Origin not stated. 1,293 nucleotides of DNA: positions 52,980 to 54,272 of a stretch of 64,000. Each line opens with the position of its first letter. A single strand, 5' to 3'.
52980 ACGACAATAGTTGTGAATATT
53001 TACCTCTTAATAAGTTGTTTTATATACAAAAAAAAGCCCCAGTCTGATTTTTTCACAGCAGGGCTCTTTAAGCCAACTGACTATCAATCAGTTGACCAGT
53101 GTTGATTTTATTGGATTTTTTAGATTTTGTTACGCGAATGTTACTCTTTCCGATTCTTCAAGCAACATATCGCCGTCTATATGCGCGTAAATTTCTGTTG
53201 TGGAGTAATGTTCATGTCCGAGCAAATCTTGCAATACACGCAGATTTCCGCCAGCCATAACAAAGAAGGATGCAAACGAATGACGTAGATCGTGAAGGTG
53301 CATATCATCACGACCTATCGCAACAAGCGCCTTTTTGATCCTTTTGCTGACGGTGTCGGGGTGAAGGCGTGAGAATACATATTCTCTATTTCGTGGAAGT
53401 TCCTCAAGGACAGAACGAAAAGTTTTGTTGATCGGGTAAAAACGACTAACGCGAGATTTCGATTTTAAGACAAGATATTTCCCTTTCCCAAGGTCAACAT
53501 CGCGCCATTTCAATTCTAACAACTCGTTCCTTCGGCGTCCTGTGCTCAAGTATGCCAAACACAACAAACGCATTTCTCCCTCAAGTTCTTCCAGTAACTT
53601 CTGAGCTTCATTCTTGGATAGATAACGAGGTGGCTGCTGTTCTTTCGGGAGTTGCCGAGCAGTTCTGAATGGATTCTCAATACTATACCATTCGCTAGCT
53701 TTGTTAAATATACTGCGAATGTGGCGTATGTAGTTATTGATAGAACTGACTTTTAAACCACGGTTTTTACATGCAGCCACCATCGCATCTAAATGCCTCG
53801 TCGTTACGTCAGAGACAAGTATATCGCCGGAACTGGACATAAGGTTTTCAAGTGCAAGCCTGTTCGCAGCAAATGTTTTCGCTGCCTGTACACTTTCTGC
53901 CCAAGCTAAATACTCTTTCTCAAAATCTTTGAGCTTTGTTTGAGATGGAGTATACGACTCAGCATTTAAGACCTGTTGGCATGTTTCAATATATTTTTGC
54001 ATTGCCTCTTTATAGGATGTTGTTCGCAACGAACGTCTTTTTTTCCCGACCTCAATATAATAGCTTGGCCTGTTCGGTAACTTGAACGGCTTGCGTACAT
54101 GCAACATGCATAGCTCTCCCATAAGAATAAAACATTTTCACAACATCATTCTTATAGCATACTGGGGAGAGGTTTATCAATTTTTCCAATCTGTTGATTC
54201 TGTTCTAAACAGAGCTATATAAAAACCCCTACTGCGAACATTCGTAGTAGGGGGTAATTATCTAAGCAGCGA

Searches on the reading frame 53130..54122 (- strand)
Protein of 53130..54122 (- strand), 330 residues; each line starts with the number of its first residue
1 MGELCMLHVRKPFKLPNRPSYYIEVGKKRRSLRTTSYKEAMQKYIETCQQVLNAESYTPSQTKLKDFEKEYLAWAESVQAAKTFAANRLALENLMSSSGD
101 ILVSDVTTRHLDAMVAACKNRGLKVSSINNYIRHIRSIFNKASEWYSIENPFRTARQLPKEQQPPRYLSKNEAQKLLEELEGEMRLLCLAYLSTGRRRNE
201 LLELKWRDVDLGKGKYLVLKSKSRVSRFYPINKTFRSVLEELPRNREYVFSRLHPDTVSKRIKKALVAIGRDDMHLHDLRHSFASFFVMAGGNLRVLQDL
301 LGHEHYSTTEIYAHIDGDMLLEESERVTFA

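Call 85: search_protein_families(library=phrogs, proteins=[window:53130-54122:-], max_evalue=0.001)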
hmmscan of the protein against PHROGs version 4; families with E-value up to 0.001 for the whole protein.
window:53130-54122:- (330 aa): 8 families
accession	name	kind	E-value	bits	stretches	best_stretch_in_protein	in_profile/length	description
phrog_1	-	integration and excision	1.4e-60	207.2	1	20-323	123-443/611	integrase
phrog_216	-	integration and excision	1.4e-38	133.7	1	122-329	9-238/301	integrase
phrog_7269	-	integration and excision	2.2e-10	41.3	1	256-320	11-74/89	integrase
phrog_7685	-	integration and excision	2.2e-08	34.9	1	228-321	130-229/240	integrase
phrog_35951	-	unknown function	4.5e-07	31.2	1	260-326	7-73/97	-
phrog_7244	-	integration and excision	7.2e-06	26.4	1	86-209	98-223/263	integrase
phrog_37709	-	unknown function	0.00041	21.3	1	134-212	27-105/116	-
phrog_23271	-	unknown function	0.00087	20.2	0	274-316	9-51/67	-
